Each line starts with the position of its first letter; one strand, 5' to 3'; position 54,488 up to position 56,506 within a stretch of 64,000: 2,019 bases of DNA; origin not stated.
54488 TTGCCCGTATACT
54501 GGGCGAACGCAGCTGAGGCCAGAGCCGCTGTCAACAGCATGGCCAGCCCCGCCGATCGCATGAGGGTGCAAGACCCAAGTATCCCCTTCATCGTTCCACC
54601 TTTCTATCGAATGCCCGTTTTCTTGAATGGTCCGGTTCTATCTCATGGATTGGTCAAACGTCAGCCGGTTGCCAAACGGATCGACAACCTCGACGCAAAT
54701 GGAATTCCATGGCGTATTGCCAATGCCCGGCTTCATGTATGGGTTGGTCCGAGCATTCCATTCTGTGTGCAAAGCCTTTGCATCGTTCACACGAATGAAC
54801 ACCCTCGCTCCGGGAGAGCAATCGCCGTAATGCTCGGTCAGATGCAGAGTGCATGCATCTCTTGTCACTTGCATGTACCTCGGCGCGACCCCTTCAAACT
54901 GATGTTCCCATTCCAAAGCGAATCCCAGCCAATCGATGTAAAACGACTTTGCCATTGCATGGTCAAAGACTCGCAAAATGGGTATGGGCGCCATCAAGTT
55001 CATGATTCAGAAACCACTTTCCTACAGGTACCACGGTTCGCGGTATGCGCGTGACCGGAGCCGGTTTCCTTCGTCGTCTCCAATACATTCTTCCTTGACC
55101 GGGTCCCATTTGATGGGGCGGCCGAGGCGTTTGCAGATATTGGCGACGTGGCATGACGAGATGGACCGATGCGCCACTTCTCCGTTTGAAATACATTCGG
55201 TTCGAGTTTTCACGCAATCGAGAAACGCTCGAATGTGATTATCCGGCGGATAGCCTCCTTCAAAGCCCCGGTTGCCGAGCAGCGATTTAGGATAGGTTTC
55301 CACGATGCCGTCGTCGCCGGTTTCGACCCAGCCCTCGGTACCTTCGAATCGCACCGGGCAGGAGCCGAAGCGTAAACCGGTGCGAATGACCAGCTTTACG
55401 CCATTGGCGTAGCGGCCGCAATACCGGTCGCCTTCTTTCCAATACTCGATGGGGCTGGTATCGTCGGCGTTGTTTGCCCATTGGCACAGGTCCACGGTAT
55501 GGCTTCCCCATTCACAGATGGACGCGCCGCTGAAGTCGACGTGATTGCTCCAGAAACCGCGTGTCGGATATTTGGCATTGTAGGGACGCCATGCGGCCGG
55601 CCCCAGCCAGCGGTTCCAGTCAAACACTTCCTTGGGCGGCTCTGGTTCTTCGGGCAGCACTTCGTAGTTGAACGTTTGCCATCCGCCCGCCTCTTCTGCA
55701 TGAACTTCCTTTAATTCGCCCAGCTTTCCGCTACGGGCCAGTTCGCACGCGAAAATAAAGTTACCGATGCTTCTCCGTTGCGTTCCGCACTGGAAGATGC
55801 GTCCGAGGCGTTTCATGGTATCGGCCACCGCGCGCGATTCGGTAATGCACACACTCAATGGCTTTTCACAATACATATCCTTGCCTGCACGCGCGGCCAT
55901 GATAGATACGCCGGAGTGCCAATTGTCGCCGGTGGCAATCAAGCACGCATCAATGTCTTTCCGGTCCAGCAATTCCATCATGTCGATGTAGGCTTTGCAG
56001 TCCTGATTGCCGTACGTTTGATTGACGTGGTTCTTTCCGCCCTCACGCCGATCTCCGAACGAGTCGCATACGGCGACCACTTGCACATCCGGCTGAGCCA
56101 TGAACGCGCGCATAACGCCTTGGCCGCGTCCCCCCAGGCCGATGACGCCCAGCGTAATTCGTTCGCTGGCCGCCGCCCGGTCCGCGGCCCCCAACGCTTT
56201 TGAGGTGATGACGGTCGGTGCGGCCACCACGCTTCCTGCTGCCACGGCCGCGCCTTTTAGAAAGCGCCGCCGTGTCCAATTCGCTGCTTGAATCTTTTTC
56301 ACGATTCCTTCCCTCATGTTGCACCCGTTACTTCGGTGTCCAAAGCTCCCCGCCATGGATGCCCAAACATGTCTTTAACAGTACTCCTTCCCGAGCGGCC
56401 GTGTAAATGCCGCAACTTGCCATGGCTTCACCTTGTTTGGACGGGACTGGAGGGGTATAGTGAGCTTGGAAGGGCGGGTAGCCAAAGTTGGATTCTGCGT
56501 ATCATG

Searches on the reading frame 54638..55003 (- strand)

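Call 50: search_protein_families(library=pfam, proteins=[window:54638-55003:-], max_evalue=0.001)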
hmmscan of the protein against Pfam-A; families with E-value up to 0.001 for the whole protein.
window:54638-55003:- (121 aa): 2 families
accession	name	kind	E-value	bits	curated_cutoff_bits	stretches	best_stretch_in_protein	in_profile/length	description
PF19581.5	Glyoxalase_7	-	2.9e-38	131.3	23.6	1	7-118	17-128/133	Glyoxalase superfamily protein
PF00903.31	Glyoxalase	-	8.2e-06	26.6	20.6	1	10-115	7-120/121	Glyoxalase/Bleomycin resistance protein/Dioxygenase superfamily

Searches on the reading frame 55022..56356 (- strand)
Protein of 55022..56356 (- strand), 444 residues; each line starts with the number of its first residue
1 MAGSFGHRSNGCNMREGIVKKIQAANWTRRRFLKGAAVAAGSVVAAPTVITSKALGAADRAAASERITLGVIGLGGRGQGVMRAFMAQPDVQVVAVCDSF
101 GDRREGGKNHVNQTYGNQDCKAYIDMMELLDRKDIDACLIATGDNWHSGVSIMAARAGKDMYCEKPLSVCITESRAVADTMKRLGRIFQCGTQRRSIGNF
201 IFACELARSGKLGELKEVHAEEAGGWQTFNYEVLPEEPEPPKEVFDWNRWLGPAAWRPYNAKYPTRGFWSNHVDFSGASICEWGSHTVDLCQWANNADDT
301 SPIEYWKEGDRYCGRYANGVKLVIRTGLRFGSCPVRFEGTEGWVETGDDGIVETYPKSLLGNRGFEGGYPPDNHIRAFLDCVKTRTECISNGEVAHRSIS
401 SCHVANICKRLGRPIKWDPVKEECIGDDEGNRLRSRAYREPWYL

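Call 50: search_protein_families(library=pfam, proteins=[window:55022-56356:-], max_evalue=0.001)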
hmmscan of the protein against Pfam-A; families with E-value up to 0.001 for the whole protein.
window:55022-56356:- (444 aa): 2 families
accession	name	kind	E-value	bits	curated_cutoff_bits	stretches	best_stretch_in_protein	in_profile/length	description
PF19051.5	GFO_IDH_MocA_C2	-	2.4e-20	73.5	23.3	1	238-443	45-253/254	Oxidoreductase family, C-terminal alpha/beta domain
PF01408.29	GFO_IDH_MocA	-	3.3e-14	54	24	1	68-191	2-119/120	Oxidoreductase family, NAD-binding Rossmann fold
